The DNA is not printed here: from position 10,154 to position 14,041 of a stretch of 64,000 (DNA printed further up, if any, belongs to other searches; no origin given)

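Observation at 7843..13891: TM-less double-propeller/Y_Y_Y sensor fused directly to a sigma-54 AAA+ activator, next to its probable target operon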

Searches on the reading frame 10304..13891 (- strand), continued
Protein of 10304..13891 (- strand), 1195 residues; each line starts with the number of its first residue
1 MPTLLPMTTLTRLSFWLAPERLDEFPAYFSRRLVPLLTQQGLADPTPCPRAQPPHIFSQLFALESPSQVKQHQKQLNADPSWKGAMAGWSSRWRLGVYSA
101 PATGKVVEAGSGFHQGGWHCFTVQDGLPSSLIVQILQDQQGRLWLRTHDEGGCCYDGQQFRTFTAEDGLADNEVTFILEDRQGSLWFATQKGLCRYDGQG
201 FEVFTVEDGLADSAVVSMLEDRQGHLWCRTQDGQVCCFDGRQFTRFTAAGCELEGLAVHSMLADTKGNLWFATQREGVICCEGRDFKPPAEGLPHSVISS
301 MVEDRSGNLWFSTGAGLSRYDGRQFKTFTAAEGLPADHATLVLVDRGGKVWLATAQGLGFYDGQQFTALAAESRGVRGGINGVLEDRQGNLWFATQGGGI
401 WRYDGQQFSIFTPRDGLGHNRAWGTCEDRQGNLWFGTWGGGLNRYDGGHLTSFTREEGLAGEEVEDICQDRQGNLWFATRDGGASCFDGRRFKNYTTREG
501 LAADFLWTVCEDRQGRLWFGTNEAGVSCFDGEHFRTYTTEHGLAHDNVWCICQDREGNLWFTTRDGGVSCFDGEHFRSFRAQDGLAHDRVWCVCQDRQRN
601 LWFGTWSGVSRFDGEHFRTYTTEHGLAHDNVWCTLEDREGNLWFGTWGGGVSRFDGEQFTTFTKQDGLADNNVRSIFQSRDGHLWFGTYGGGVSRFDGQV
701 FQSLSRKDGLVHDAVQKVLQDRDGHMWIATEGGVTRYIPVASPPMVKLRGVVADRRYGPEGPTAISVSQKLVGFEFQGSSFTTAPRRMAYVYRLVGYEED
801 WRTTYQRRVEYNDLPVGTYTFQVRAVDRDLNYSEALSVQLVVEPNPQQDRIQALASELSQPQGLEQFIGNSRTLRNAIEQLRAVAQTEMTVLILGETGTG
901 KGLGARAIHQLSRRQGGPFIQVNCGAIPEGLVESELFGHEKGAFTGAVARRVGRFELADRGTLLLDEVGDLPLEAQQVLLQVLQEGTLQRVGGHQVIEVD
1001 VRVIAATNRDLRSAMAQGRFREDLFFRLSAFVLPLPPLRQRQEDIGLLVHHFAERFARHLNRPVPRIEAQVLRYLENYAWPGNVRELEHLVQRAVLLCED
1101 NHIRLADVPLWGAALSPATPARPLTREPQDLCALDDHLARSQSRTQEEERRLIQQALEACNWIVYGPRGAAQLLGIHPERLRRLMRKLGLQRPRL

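Call 22: find_encoding_contigs(protein=P0005, flank=6000, max_places=3)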
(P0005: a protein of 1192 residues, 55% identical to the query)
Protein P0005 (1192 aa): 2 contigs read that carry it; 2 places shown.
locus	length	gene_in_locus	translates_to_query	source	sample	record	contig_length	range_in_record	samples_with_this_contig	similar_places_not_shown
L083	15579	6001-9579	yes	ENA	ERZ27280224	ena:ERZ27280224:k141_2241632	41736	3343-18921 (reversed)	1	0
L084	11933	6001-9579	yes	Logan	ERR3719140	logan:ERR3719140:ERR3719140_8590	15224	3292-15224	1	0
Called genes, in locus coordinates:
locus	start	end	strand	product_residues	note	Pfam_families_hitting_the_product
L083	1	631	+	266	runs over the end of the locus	PF05721:PhyH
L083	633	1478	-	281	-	-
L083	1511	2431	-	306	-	PF14099:Polysacc_lyase (weak)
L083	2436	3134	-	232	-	PF13847:Methyltransf_31 (faint), PF13489:Methyltransf_23 (faint), PF13649:Methyltransf_25 (weak)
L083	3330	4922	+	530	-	PF00171:Aldedh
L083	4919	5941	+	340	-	-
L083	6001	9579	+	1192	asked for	PF07494:Reg_prop (weak), PF07495:Y_Y_Y, PF00158:Sigma54_activat, PF14532:Sigma54_activ_2, PF25601:AAA_lid_14, PF02954:HTH_8 (weak)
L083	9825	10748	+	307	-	-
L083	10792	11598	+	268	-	-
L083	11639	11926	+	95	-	-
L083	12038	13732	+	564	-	PF13570:Beta-prop_ACSF4 (faint), PF25293:Beta-prop_EMC1_N (faint), PF13360:PQQ_2 (weak)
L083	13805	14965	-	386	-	PF05940:NnrS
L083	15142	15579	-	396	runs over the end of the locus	-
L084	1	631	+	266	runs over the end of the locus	PF05721:PhyH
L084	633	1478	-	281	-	-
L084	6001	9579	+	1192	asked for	PF07494:Reg_prop (weak), PF07495:Y_Y_Y, PF00158:Sigma54_activat, PF14532:Sigma54_activ_2, PF25601:AAA_lid_14, PF02954:HTH_8 (weak)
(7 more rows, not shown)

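Call 45: search_protein_families(library=pfam, proteins=[L083:9825-10748:+, L083:10792-11598:+, L082:12591-14249:+, L082:3887-4816:+], max_evalue=0.01)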
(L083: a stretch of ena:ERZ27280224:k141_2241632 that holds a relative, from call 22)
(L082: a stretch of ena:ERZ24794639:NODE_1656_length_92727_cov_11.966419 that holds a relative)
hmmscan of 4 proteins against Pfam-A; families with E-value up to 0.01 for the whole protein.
L083:9825-10748:+ (307 aa): 0 families

L083:10792-11598:+ (268 aa): 0 families

L082:12591-14249:+ (552 aa): 0 families

L082:3887-4816:+ (309 aa): 0 families

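Call 51: predict_structure(alignment_id=A1)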
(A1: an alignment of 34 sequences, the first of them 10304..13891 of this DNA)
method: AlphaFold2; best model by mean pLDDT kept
length: 1195 residues; sequences in the alignment: 34
mean_pLDDT: 87.3   pTM: 0.69
mean pLDDT of the five models: 87.3, 87.2, 86.1, 86.0, 83.1
residues with pLDDT >= 90: 674; 70-90: 415; 50-70: 58; < 50: 48
segments of 3 or more residues with pLDDT < 50: 1-5, 848-862, 945-949, 1113-1130
pLDDT, mean of each block of 10 residues (from residue 1): 58 92 90 92 92 91 91 93 88 92 93 91 95 95 95 96 95 96 95 94 94 94 92 92 77 80 91 85 71 80 92 90 88 83 89 85 86 66 90 91 89 92 93 94 93 93 97 96 95 96 97 96 97 96 97 96 97 96 97 96 98 96 97 97 97 96 96 97 97 96 93 97 96 94 91 86 86 95 93 95 96 94 96 95 66 37 62 82 82 85 87 86 81 79 50 81 92 88 85 79 91 87 87 86 85 84 84 82 78 84 79 42 36 65 65 82 75 83 85 58
secondary structure, 60 per line:
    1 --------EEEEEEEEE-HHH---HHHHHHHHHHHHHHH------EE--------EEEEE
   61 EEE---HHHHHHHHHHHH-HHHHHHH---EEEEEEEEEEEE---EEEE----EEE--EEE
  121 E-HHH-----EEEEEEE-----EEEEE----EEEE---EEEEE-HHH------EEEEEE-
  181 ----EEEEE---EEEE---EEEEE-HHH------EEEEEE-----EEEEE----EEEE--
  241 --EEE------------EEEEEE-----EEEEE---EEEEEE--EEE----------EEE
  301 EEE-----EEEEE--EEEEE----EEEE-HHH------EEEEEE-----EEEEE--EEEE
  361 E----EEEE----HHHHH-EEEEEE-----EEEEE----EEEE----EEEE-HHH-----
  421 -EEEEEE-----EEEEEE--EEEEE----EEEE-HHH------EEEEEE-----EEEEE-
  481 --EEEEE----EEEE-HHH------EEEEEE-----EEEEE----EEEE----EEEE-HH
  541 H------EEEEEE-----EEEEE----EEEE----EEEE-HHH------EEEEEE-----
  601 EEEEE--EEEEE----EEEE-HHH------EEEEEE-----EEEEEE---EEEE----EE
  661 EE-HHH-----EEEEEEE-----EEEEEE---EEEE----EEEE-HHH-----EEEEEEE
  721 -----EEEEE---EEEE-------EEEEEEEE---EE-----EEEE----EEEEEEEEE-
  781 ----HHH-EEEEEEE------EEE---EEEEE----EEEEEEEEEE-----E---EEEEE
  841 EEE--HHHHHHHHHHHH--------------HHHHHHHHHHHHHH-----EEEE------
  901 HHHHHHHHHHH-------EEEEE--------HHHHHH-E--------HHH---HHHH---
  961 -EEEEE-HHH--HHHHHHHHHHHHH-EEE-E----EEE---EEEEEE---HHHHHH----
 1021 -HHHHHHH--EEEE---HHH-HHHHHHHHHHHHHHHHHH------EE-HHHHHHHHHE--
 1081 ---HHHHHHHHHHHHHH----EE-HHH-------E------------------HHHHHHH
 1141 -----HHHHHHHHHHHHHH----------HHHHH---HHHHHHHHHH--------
elements in order (helices of 4 or more, strands of 3 or more residues): E9-17 H25-39 E56-63 H67-78 H80-86 E90-101 E105-108 E113-115 E118-121 E131-137 E143-147 E152-155 E159-163 E174-179 E185-189 E193-196 E200-204 E215-220 E226-230 E235-238 E243-245 E258-263 E269-273 E277-282 E285-287 E298-303 E309-313 E316-320 E325-328 E339-344 E350-354 E357-361 E366-369 H374-378 E380-385 E391-395 E400-403 E408-411 E422-427 E433-438 E441-445 E450-453 E464-469 E475-479 E483-487 E492-495 E506-511 E517-521 E526-529 E534-537 E548-553 E559-563 E568-571 E576-579 E590-595 E601-605 E608-612 E617-620 E631-636 E642-647 E651-654 E659-662 E672-678 E684-689 E693-696 E701-704 E714-720 E726-730 E734-737 E745-752 E763-766 E771-779 E789-795 E802-804 E808-812 E817-826 E836-843 H846-857 H872-885 E891-894 H901-911 E919-923 H932-937 H954-957 E962-966 H973-985 E987-989 E996-998 E1002-1007 H1011-1016 H1022-1028 E1031-1034 H1042-1059 H1069-1077 H1084-1097 H1134-1140 H1146-1159 H1170-1174 H1178-1187

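Call 53: search_solved_structures(query=window:10304-13891:-, max_evalue=0.00001)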
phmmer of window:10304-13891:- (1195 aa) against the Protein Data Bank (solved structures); distinct sequences matched with E-value up to 0.00001: 40.
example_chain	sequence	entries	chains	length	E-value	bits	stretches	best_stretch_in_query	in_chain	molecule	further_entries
9qq6_C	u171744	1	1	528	9.8e-76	258.6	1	847-1189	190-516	Nif-specific regulatory protein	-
6jdi_A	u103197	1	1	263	4.8e-72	246.4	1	866-1103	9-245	Nitrogen assimilation regulatory protein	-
5exp_A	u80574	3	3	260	8.1e-72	245.6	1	860-1103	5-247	Transcriptional regulator FleQ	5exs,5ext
1ojl_A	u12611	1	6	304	1.6e-71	244.7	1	867-1115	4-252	TRANSCRIPTIONAL REGULATORY PROTEIN ZRAR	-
5exx_A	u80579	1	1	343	1.7e-71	244.6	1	860-1105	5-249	Transcriptional regulator FleQ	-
7ejw_C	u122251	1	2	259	2.4e-71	244.1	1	866-1103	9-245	Transcriptional regulator FleQ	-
6j7e_A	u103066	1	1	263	2.5e-71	244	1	866-1103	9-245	Nitrogen assimilation regulatory protein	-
8pb9_D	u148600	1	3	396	2.5e-71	244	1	860-1101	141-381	Transcriptional regulator FleQ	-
8p53_C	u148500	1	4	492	4.4e-71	243.2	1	860-1109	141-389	Transcriptional regulator FleQ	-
6jdl_A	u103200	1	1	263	6.4e-71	242.7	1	866-1103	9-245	Nitrogen assimilation regulatory protein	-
6iy8_A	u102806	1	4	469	1.3e-70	241.6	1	846-1102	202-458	Positive regulator CapR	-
3dzd_A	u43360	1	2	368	1.9e-70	241.1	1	858-1103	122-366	Transcriptional regulator (NtrC family)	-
4qhs_A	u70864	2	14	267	3.1e-68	233.8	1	861-1112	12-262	Flagellar regulatory protein C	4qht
6luf_A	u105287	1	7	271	1.6e-67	231.4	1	861-1112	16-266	Flagellar regulatory protein C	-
1ny6_A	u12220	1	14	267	2.1e-67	231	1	865-1103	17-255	transcriptional regulator (NtrC family)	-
5ep0_A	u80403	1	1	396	2.1e-63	217.7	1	855-1109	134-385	Putative repressor protein luxO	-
5ep1_A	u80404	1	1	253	7.6e-63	215.9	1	867-1109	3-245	Putative repressor protein luxO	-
5ep2_A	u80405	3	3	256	7.9e-63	215.9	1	867-1109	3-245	Putative repressor protein luxO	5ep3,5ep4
4a2l_A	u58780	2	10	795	2.5e-57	197.7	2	291-735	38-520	TWO-COMPONENT SYSTEM SENSOR HISTIDINE KINASE/RESPONSE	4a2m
3v9f_A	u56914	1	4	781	9.7e-54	185.7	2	501-739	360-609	Two-component system sensor histidine kinase/response regulator, hybrid (One-component sys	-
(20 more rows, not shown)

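Call 54: fold_search(model_id=the predicted structure, library=pdb)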
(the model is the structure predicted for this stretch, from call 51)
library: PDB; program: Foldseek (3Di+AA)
matches with E <= 10: 1911; with E <= 0.001: 974
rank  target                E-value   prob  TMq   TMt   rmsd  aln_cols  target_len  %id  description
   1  4a2m_D                1.4e-49  1.00  0.44  0.65   7.1       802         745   22  Structure of the periplasmic domain of the heparin and heparan sulphate sensing hybrid two component system BT4663 in  (released 2012-05-02)
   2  4a2m_C                2.0e-49  1.00  0.43  0.65   7.3       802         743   21  Structure of the periplasmic domain of the heparin and heparan sulphate sensing hybrid two component system BT4663 in  (released 2012-05-02)
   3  4a2m_A                9.0e-49  1.00  0.43  0.65   7.2       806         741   21  Structure of the periplasmic domain of the heparin and heparan sulphate sensing hybrid two component system BT4663 in  (released 2012-05-02)
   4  4a2m_B                2.8e-48  1.00  0.43  0.64   7.3       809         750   21  Structure of the periplasmic domain of the heparin and heparan sulphate sensing hybrid two component system BT4663 in  (released 2012-05-02)
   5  4a2l_C                2.5e-47  1.00  0.41  0.61   8.3       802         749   21  Structure of the periplasmic domain of the heparin and heparan sulphate sensing hybrid two component system BT4663 in  (released 2012-05-02)
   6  4a2l_F                4.0e-47  1.00  0.41  0.60   8.6       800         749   21  Structure of the periplasmic domain of the heparin and heparan sulphate sensing hybrid two component system BT4663 in  (released 2012-05-02)
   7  4a2l_D                5.9e-47  1.00  0.41  0.60   8.6       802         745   21  Structure of the periplasmic domain of the heparin and heparan sulphate sensing hybrid two component system BT4663 in  (released 2012-05-02)
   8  4a2l_B                3.1e-46  1.00  0.41  0.61   8.5       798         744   21  Structure of the periplasmic domain of the heparin and heparan sulphate sensing hybrid two component system BT4663 in  (released 2012-05-02)
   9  4a2l_A                3.1e-46  1.00  0.41  0.60   8.5       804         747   20  Structure of the periplasmic domain of the heparin and heparan sulphate sensing hybrid two component system BT4663 in  (released 2012-05-02)
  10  4a2l_E                1.1e-45  1.00  0.41  0.60   8.4       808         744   21  Structure of the periplasmic domain of the heparin and heparan sulphate sensing hybrid two component system BT4663 in  (released 2012-05-02)
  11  3v9f_A                1.7e-45  1.00  0.44  0.67   7.2       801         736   21  Crystal Structure of the extracellular domain of the putative hybrid two component system BT3049 from B. thetaiotaomic (released 2012-03-14)
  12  3ott_A                1.4e-39  1.00  0.24  0.37  17.9       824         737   18  Crystal Structure of the extracellular domain of the putative one component system BT4673 from B. thetaiotaomicron (released 2011-08-10)
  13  3ott_B                2.2e-39  1.00  0.24  0.36  17.7       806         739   17  Crystal Structure of the extracellular domain of the putative one component system BT4673 from B. thetaiotaomicron (released 2011-08-10)
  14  3va6_A                8.7e-39  1.00  0.24  0.36  18.2       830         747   18  Crystal Structure of the extracellular domain of the putative hybrid two component system BT4673 from B. thetaiotaomic (released 2012-06-13)
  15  3va6_B                9.2e-38  1.00  0.25  0.38  17.5       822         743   18  Crystal Structure of the extracellular domain of the putative hybrid two component system BT4673 from B. thetaiotaomic (released 2012-06-13)
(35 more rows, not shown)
